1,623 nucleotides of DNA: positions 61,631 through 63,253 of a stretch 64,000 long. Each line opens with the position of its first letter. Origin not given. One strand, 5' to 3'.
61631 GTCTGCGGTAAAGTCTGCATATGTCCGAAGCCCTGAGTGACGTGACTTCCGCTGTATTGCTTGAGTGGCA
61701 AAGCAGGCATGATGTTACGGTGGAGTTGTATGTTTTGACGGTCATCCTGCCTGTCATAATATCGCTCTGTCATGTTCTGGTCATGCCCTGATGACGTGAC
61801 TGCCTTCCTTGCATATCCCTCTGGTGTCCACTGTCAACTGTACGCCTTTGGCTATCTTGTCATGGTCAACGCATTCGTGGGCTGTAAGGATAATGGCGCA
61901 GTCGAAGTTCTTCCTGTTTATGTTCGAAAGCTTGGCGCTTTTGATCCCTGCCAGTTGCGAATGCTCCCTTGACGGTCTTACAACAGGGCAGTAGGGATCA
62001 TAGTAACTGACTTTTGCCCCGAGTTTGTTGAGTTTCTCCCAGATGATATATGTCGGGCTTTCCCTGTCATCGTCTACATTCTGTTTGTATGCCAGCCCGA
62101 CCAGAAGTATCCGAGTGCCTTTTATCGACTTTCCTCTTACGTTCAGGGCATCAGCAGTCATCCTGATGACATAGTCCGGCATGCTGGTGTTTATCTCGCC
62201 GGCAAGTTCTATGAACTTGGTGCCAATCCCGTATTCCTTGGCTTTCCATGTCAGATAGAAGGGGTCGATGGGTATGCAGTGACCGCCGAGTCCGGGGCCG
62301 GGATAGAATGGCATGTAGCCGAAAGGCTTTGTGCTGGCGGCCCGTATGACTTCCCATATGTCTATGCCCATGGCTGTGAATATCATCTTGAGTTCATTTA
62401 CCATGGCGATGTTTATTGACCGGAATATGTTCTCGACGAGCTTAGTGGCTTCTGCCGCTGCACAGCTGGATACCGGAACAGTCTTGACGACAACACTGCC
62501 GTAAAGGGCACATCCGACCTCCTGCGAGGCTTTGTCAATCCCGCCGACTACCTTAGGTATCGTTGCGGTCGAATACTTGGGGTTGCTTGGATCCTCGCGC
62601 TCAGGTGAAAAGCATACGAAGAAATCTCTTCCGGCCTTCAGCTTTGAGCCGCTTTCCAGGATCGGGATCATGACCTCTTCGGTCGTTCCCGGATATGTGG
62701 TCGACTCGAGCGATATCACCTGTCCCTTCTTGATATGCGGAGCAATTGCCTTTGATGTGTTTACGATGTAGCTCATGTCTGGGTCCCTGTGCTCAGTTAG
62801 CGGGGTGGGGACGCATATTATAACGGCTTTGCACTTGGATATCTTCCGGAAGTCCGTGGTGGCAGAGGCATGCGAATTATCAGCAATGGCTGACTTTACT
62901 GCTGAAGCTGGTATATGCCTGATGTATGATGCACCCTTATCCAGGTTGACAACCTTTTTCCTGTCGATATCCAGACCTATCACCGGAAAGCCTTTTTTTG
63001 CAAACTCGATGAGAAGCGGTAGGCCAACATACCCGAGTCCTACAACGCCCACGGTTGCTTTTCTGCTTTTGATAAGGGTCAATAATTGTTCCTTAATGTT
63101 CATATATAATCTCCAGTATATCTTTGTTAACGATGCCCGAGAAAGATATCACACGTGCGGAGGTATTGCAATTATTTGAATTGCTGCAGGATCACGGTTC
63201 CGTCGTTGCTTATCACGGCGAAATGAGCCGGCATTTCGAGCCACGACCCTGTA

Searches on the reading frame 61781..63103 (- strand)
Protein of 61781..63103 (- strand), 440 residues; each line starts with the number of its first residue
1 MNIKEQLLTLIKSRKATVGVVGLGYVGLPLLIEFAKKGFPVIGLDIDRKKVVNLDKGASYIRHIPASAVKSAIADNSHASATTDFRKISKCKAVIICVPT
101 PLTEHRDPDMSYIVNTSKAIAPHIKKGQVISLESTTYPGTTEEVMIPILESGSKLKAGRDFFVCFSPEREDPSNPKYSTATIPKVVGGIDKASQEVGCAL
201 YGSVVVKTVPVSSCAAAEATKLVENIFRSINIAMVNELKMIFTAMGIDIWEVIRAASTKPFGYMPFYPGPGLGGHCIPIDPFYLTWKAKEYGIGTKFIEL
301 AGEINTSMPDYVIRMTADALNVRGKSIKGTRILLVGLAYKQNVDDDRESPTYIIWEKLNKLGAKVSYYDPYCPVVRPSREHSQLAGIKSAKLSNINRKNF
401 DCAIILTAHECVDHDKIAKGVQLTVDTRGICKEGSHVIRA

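Call 58: search_protein_families(library=pfam, proteins=[window:61781-63103:-], max_evalue=0.001)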
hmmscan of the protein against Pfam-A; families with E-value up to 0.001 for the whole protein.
window:61781-63103:- (440 aa): 4 families
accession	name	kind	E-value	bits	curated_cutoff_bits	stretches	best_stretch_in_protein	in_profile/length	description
PF03721.20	UDPG_MGDP_dh_N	-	5.4e-45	153.7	27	1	17-195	2-181/187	UDP-glucose/GDP-mannose dehydrogenase family, NAD binding domain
PF00984.24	UDPG_MGDP_dh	-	2.3e-31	108.2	25.4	1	216-306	2-93/94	UDP-glucose/GDP-mannose dehydrogenase family, central domain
PF03720.21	UDPG_MGDP_dh_C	-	1.1e-18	68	30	1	334-432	2-102/103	UDP-glucose/GDP-mannose dehydrogenase family, UDP binding domain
PF03446.21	NAD_binding_2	-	2.2e-07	31.4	21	1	17-145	1-104/161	NAD binding domain of 6-phosphogluconate dehydrogenase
